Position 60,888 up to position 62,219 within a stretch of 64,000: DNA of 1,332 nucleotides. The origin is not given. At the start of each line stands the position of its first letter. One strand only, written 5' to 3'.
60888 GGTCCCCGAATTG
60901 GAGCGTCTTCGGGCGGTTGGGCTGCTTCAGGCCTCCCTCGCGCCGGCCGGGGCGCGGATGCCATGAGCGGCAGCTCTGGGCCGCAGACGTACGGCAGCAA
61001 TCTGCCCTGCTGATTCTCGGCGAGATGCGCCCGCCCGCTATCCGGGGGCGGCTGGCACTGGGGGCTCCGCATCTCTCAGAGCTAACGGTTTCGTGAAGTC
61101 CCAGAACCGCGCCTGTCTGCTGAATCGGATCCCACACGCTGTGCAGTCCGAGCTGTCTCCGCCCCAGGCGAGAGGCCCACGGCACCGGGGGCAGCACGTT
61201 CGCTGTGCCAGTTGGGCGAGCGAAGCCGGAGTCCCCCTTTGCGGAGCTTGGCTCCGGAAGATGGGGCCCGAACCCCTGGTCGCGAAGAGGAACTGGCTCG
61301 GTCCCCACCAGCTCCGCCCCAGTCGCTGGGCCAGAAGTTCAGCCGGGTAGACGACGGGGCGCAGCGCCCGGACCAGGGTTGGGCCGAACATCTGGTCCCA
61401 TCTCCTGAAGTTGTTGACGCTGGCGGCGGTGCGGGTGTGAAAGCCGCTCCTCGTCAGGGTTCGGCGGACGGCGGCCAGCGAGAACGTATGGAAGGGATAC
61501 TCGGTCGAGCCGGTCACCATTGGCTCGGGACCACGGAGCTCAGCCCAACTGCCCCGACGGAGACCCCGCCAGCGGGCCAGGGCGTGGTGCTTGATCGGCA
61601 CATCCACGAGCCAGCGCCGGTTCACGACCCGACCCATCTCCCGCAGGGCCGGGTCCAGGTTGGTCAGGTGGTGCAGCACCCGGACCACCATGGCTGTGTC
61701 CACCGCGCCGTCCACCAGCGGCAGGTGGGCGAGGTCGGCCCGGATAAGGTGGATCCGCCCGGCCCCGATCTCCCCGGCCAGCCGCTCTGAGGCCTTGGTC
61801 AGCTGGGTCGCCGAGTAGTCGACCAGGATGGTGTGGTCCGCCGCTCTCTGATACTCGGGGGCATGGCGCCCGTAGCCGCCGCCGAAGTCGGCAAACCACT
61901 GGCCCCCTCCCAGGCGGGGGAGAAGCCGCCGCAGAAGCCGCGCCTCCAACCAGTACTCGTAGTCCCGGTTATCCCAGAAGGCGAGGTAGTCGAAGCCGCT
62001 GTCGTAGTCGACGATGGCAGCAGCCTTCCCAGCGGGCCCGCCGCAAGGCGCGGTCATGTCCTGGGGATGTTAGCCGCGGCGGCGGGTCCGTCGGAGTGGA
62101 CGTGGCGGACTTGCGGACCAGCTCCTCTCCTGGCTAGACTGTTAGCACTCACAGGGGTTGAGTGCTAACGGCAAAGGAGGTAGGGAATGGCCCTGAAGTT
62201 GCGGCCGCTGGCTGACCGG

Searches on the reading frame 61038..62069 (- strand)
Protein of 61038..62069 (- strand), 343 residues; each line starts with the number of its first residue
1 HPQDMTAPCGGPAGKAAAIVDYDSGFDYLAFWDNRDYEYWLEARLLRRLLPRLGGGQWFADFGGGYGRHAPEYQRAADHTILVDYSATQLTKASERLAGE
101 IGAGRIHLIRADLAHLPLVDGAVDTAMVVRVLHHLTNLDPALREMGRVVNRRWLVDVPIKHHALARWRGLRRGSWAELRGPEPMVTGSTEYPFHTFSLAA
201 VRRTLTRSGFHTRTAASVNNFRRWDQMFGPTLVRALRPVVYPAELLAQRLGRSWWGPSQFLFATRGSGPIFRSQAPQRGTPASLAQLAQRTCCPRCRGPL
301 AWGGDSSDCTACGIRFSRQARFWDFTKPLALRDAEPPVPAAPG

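Call 12: search_protein_families(library=pfam, proteins=[window:61038-62069:-], max_evalue=0.001)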
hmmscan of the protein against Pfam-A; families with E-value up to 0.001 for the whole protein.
window:61038-62069:- (343 aa): 5 families
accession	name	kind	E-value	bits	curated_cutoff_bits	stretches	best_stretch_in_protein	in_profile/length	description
PF08241.18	Methyltransf_11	-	1.5e-13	51.6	21.2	1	61-150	2-88/95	Methyltransferase domain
PF13649.12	Methyltransf_25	-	2.7e-12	47.7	27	1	61-150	3-94/97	Methyltransferase domain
PF08242.18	Methyltransf_12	-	1.2e-07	32.8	30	1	61-150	2-93/98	Methyltransferase domain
PF13847.12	Methyltransf_31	-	1.3e-05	25.4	27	1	61-150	9-102/145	Methyltransferase domain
PF01209.24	Ubie_methyltran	-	0.00029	20.7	20.1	1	57-150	49-144/233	ubiE/COQ5 methyltransferase family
